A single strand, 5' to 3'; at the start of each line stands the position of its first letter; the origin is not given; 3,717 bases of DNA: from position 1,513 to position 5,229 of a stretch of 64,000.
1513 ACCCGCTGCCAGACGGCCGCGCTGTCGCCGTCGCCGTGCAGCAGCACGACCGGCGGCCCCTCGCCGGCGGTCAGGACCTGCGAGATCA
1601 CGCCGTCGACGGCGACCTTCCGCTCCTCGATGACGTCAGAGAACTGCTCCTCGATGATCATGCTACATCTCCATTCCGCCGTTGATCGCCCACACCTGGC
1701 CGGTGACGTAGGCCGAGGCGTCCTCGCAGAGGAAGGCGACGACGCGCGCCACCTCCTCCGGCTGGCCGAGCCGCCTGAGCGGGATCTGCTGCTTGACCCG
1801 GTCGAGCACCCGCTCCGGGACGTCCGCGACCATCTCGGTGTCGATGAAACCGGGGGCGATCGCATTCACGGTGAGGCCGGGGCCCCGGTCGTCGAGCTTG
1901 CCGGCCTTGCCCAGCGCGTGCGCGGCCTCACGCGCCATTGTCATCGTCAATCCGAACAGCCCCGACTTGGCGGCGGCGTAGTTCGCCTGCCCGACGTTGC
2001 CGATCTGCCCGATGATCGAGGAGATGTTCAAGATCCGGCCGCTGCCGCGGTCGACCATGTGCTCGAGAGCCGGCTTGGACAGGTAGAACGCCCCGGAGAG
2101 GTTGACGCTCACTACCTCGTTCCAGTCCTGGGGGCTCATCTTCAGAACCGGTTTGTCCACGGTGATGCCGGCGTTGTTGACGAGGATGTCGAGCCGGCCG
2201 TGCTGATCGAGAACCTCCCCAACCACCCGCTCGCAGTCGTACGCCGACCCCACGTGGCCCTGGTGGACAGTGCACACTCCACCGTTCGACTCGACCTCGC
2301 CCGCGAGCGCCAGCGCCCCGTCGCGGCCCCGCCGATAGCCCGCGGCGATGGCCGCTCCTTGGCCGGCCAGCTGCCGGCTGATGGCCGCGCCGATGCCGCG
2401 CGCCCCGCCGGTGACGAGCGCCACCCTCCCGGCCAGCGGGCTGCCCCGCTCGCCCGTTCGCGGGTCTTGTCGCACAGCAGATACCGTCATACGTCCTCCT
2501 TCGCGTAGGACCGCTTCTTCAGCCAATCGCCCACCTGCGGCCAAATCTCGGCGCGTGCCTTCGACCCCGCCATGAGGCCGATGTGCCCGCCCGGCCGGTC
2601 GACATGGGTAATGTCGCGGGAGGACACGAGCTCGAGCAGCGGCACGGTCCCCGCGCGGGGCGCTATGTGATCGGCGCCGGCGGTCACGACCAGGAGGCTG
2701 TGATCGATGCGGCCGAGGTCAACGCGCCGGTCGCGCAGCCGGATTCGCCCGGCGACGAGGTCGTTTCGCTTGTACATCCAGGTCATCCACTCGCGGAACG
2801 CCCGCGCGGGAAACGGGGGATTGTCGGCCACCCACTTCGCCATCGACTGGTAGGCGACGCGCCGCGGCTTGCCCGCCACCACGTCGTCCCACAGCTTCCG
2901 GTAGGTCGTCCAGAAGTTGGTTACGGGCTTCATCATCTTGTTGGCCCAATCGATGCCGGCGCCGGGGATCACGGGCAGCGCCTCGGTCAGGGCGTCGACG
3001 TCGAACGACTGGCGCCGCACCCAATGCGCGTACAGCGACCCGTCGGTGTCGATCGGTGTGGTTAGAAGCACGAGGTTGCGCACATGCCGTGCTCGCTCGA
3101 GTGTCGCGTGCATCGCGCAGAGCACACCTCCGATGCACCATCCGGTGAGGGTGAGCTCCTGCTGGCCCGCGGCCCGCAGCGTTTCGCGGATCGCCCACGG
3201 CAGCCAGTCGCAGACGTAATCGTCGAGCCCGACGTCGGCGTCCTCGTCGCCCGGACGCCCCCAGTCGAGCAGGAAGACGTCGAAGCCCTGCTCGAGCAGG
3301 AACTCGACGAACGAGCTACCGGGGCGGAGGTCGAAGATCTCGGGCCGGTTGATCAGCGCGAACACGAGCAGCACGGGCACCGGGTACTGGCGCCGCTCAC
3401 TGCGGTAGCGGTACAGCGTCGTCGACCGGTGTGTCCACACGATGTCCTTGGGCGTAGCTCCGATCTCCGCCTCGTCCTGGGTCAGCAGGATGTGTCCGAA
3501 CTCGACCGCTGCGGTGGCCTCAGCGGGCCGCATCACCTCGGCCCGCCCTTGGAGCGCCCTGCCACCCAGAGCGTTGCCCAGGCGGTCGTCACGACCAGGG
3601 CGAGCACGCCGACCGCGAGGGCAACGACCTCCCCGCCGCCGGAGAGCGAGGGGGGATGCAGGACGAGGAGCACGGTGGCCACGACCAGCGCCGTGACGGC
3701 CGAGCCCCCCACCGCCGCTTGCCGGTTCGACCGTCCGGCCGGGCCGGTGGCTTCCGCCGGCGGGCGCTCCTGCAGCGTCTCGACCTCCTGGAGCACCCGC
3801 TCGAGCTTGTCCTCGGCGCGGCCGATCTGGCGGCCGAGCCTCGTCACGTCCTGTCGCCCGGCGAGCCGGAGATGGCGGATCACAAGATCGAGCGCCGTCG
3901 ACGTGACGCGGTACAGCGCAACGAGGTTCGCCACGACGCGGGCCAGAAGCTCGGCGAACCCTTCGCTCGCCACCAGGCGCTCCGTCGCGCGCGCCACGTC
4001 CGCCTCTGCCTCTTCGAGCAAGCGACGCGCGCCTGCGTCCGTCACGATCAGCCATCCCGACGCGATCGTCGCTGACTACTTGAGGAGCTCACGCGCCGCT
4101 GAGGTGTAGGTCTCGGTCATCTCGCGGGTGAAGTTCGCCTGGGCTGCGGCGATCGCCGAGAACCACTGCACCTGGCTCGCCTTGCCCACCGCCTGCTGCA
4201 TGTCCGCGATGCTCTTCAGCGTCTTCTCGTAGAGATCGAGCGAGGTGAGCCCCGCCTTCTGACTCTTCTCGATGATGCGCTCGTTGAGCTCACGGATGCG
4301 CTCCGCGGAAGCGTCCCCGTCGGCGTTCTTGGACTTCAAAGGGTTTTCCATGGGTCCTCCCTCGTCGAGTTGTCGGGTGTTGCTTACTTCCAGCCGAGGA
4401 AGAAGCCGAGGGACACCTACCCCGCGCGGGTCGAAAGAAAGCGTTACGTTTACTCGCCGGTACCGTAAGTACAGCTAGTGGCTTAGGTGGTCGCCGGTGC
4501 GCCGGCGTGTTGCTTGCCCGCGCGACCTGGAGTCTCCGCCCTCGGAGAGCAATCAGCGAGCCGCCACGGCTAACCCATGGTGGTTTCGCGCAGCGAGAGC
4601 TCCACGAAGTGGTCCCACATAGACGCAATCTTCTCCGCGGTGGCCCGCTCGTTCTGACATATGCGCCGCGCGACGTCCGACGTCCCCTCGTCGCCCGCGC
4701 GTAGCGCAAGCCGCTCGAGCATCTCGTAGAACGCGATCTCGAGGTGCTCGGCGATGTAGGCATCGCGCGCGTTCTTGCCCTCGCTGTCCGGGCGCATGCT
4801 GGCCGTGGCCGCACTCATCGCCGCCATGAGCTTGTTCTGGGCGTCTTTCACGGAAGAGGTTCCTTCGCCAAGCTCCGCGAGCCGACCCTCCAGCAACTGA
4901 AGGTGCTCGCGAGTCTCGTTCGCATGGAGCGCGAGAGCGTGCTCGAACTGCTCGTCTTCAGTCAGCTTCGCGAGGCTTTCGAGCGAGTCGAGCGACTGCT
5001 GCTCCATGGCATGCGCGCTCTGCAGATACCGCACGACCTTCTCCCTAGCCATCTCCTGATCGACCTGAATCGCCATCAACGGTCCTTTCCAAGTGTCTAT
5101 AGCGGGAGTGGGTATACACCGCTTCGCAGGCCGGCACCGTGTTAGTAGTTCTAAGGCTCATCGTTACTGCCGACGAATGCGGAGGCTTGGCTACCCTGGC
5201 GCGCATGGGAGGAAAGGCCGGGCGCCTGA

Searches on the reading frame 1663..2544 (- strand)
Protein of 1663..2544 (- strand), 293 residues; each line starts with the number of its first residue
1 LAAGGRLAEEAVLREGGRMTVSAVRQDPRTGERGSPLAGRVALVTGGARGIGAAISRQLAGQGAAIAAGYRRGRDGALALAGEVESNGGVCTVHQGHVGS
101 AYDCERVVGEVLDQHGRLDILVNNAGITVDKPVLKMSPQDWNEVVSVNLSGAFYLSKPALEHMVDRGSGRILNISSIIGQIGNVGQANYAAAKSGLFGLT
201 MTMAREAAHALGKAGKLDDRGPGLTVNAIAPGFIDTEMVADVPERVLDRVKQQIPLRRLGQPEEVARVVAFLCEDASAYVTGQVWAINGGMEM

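Call 45: search_protein_families(library=pfam, proteins=[window:1663-2544:-], max_evalue=0.0001)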
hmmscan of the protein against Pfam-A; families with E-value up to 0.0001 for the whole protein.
window:1663-2544:- (293 aa): 3 families
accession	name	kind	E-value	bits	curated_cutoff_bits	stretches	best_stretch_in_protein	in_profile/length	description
PF13561.12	adh_short_C2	-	8.9e-56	189.5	27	1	48-291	3-235/236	Enoyl-(Acyl carrier protein) reductase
PF00106.31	adh_short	-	5e-51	173.4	26.6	1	40-244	1-192/195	short chain dehydrogenase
PF08659.16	KR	-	1.6e-18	67.7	22.6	1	42-210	3-170/180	KR domain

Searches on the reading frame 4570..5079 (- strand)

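Call 45: search_protein_families(library=pfam, proteins=[window:4570-5079:-], max_evalue=0.0001)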
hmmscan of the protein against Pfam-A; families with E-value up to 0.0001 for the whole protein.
window:4570-5079:- (169 aa): 1 family
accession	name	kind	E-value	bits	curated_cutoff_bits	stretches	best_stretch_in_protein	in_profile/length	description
PF05974.18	DUF892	-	3.9e-23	82.7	23.7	1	12-157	3-152/159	Domain of unknown function (DUF892)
